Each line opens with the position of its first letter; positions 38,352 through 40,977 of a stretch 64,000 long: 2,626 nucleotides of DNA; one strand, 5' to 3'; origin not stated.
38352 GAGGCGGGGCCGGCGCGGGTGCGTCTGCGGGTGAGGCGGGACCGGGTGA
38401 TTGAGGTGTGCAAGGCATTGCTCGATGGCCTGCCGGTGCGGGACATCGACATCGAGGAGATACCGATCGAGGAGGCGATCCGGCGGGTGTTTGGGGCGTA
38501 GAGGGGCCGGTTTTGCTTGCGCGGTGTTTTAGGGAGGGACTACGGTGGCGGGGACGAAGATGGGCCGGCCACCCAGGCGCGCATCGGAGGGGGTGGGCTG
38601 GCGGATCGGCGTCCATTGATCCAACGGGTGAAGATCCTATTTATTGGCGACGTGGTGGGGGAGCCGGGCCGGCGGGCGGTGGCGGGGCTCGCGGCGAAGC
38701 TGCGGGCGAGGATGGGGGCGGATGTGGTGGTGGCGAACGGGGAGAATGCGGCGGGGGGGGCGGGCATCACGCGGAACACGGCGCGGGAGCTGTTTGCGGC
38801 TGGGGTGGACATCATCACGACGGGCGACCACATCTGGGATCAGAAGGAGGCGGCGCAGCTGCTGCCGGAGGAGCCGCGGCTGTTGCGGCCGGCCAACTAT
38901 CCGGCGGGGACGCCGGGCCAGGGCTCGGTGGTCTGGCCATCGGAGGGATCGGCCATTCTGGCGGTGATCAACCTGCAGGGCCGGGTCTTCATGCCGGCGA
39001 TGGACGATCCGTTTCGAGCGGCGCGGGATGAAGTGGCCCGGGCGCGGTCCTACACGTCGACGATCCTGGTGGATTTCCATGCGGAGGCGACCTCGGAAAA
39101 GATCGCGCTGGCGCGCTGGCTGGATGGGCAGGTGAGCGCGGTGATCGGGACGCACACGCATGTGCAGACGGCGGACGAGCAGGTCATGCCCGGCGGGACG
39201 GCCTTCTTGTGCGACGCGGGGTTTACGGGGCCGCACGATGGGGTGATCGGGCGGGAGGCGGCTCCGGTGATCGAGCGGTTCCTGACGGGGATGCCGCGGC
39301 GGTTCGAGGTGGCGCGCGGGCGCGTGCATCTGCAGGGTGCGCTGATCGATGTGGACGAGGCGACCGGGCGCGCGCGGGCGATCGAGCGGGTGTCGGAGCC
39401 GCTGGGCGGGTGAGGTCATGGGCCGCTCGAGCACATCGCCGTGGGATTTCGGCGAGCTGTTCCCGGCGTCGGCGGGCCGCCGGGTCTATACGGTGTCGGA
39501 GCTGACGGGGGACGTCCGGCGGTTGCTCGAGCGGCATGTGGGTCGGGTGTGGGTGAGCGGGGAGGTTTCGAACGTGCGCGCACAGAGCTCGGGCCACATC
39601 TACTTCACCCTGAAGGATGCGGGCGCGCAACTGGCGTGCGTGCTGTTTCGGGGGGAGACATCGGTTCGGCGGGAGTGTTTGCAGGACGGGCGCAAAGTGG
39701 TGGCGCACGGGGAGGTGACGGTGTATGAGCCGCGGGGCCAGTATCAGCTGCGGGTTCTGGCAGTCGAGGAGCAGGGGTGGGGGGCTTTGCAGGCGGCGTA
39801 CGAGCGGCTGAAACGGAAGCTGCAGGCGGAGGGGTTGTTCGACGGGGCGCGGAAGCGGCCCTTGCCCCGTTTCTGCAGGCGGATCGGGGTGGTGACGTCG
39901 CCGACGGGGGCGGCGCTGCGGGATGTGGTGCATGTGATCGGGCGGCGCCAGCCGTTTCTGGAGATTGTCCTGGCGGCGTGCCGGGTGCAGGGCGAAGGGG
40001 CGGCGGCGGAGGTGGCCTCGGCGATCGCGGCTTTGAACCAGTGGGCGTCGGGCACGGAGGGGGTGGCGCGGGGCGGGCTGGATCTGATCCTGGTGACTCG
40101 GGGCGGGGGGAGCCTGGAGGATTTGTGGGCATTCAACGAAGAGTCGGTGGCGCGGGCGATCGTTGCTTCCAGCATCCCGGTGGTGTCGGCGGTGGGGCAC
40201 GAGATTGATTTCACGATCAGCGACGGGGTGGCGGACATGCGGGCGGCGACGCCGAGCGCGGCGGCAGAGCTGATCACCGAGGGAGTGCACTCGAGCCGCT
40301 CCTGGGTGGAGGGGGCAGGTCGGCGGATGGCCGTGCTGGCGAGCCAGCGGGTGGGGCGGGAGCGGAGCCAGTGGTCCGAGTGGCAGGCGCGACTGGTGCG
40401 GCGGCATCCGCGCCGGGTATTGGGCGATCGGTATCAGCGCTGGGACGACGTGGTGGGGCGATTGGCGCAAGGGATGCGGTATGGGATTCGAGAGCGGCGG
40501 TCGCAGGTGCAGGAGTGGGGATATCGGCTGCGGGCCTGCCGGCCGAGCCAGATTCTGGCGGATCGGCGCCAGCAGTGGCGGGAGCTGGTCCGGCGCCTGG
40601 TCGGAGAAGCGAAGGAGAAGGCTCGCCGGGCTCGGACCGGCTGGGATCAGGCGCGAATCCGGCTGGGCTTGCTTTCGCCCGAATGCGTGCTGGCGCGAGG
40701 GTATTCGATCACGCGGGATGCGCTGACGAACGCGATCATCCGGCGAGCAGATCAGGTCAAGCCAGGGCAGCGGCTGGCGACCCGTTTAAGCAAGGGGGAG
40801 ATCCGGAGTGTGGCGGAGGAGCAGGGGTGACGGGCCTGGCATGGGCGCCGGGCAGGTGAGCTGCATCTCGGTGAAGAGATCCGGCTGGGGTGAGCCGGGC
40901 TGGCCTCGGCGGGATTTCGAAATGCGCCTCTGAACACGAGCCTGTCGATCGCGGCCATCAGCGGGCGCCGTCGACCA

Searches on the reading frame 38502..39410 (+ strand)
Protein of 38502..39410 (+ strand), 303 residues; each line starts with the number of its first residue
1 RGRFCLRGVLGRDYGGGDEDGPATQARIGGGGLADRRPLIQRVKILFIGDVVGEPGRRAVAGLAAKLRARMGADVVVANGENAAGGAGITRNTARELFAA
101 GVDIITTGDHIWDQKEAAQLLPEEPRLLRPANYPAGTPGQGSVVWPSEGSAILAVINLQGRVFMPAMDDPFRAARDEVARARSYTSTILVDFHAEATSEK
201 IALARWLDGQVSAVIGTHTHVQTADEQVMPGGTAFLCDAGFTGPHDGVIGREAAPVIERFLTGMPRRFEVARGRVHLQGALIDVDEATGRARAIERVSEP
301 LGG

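Call 75: search_protein_families(library=pfam, proteins=[window:38502-39410:+], max_evalue=0.001)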
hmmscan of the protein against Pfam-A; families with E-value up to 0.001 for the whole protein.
window:38502-39410:+ (303 aa): 2 families
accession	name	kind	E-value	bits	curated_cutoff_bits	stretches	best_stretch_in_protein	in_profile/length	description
PF13277.11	YmdB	-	6.1e-102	340.7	27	1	46-297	1-253/253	YmdB-like protein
PF00149.33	Metallophos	-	1.7e-06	29.1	21.5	1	44-221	2-190/191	Calcineurin-like phosphoesterase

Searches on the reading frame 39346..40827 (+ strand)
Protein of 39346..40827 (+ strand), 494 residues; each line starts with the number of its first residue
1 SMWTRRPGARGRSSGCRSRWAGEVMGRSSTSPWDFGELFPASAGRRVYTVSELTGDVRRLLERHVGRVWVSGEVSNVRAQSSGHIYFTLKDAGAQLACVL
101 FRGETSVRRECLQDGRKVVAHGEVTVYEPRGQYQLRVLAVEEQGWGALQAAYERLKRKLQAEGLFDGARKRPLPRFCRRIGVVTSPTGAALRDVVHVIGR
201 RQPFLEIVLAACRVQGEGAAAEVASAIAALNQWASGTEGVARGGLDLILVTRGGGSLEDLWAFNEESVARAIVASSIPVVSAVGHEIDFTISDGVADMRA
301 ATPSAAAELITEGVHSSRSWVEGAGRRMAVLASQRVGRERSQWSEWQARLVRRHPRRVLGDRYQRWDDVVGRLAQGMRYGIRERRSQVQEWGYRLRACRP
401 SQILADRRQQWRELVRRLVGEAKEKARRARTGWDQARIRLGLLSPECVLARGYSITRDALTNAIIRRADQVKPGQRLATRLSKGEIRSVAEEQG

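Call 75: search_protein_families(library=pfam, proteins=[window:39346-40827:+], max_evalue=0.001)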
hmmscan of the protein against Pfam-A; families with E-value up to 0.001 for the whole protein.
window:39346-40827:+ (494 aa): 3 families
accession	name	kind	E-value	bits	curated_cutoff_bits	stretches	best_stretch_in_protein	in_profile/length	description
PF02601.20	Exonuc_VII_L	-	7.6e-97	325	35.9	1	164-488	1-314/315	Exonuclease VII, large subunit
PF13742.12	tRNA_anti_2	-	4e-30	104.4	27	1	48-140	1-94/95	OB-fold nucleic acid binding domain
PF01336.31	tRNA_anti-codon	-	4.3e-12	46.2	27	1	68-141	1-73/75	OB-fold nucleic acid binding domain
